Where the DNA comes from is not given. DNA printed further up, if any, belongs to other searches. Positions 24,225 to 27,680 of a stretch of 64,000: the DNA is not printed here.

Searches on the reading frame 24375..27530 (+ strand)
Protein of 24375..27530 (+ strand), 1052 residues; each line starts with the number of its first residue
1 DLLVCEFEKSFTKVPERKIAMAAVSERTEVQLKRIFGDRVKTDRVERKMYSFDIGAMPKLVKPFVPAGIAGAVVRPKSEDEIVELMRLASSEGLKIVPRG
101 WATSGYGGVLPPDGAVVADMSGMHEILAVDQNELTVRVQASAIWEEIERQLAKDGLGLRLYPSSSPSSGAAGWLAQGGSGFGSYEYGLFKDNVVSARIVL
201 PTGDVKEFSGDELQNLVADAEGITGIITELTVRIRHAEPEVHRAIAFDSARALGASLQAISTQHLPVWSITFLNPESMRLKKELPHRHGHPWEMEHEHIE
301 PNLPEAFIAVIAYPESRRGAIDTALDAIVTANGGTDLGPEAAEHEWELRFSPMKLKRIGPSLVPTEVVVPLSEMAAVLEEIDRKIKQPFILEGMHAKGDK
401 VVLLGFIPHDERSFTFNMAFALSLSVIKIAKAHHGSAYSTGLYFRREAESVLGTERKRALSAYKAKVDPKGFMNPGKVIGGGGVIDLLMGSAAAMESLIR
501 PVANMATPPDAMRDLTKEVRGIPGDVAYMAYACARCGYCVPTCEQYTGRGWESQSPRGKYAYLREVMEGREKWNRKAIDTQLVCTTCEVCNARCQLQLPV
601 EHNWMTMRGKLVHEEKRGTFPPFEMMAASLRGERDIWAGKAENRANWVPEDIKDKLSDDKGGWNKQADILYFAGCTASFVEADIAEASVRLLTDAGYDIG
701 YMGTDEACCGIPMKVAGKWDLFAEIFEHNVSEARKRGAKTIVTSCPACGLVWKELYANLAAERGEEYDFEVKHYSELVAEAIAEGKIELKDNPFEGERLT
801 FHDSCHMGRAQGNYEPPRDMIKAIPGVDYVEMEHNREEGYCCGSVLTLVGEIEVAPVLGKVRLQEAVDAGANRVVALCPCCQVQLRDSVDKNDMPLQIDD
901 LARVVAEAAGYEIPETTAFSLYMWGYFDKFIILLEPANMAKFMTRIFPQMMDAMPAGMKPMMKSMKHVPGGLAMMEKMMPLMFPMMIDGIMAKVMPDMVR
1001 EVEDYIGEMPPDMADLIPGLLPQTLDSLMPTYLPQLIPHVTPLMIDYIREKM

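Call 41: search_protein_families(library=pfam, max_evalue=0.00001, proteins=[window:24375-27530:+])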
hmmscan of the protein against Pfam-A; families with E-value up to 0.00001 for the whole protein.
seq(1052 aa): 4 families
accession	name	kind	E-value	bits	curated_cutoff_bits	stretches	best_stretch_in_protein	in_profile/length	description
PF01565.28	FAD_binding_4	-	1.5e-33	115.9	26.4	1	72-208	3-138/139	FAD binding domain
PF02754.22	CCG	-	5.1e-29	100.6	20.6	2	800-886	2-85/85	Cysteine-rich domain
PF02913.24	FAD-oxidase_C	-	2.5e-09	37.6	21.2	1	244-478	9-248/248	FAD linked oxidases, C-terminal domain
PF13534.11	Fer4_17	-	1.6e-06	29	22.2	1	532-598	1-60/61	4Fe-4S dicluster domain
